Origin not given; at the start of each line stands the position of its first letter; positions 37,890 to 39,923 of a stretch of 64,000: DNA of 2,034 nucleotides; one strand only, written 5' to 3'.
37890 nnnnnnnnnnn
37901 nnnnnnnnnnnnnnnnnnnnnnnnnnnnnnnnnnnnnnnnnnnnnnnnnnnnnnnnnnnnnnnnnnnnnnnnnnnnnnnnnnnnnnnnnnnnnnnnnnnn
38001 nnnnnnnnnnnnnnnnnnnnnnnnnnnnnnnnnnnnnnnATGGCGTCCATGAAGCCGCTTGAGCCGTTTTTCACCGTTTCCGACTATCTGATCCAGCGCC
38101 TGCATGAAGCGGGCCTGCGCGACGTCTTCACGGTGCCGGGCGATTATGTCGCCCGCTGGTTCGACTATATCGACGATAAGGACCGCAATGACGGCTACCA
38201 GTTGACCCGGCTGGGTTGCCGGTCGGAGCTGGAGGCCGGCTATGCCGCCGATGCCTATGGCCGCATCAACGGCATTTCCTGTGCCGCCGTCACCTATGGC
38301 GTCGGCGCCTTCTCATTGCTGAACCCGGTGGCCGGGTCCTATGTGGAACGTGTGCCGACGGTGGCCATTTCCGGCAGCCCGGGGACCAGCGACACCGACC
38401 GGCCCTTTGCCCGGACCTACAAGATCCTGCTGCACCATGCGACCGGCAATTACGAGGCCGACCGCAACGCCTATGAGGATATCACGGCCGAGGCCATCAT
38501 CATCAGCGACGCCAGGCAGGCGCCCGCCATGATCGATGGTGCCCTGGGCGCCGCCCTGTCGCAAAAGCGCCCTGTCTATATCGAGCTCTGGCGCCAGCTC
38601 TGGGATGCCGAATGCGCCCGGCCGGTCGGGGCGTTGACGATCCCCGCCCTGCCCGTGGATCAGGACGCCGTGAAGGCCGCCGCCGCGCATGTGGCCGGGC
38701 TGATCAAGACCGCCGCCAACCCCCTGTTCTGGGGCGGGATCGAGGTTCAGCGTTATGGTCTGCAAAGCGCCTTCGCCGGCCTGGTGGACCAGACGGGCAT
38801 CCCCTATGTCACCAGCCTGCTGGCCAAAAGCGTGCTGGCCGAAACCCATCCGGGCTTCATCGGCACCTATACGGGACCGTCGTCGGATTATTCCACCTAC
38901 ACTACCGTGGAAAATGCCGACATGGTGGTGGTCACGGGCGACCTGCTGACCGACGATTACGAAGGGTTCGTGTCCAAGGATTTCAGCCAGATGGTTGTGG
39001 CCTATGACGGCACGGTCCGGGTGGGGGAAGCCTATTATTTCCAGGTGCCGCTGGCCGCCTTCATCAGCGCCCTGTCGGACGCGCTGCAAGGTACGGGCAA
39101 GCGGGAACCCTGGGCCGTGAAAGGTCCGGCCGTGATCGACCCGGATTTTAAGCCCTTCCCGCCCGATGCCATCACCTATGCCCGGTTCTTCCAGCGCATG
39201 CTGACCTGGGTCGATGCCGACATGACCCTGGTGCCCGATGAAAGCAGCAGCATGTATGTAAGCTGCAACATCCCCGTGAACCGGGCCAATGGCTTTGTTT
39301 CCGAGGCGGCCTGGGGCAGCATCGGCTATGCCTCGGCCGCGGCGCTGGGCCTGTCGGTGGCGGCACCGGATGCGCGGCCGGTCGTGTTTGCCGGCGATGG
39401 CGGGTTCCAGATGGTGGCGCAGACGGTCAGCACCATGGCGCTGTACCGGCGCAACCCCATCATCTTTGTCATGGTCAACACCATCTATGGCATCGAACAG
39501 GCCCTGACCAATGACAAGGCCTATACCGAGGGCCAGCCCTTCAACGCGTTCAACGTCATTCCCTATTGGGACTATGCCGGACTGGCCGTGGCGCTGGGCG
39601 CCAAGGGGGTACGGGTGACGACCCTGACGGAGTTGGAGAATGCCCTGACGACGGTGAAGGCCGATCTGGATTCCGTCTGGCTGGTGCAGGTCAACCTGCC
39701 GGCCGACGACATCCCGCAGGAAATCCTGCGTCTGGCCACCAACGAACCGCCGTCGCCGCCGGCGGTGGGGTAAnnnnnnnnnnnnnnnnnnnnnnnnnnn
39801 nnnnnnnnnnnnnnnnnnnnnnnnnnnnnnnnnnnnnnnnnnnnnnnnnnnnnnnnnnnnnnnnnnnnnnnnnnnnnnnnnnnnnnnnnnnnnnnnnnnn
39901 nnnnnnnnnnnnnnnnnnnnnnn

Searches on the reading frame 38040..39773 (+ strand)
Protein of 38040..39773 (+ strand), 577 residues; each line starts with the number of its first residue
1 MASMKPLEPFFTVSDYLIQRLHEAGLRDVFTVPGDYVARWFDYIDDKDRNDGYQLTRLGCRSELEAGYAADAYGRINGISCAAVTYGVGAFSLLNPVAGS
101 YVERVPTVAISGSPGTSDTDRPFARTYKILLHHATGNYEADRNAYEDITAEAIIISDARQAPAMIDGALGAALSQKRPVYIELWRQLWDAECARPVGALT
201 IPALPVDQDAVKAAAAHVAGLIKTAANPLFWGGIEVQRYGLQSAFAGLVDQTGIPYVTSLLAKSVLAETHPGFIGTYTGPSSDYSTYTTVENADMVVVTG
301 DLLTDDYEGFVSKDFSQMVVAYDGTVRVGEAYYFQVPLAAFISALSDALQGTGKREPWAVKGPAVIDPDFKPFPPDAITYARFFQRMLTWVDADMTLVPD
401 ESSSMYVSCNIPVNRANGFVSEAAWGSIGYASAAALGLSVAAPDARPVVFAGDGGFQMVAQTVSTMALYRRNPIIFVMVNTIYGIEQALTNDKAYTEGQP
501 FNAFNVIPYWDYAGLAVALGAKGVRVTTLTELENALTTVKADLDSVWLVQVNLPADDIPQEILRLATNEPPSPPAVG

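Call 8: search_protein_families(library=pfam, proteins=[window:38040-39773:+])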
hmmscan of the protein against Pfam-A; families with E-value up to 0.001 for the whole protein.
window:38040-39773:+ (577 aa): 3 families
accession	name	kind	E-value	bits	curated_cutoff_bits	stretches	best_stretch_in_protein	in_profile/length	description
PF02776.23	TPP_enzyme_N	-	2e-24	86.1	26.8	1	12-120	2-106/119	Thiamine pyrophosphate enzyme, N-terminal TPP binding domain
PF02775.26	TPP_enzyme_C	-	2.6e-24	86.2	21.9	1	403-542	5-142/151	Thiamine pyrophosphate enzyme, C-terminal TPP binding domain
PF00205.28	TPP_enzyme_M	-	1.4e-16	60.9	30.4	1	216-316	2-101/137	Thiamine pyrophosphate enzyme, central domain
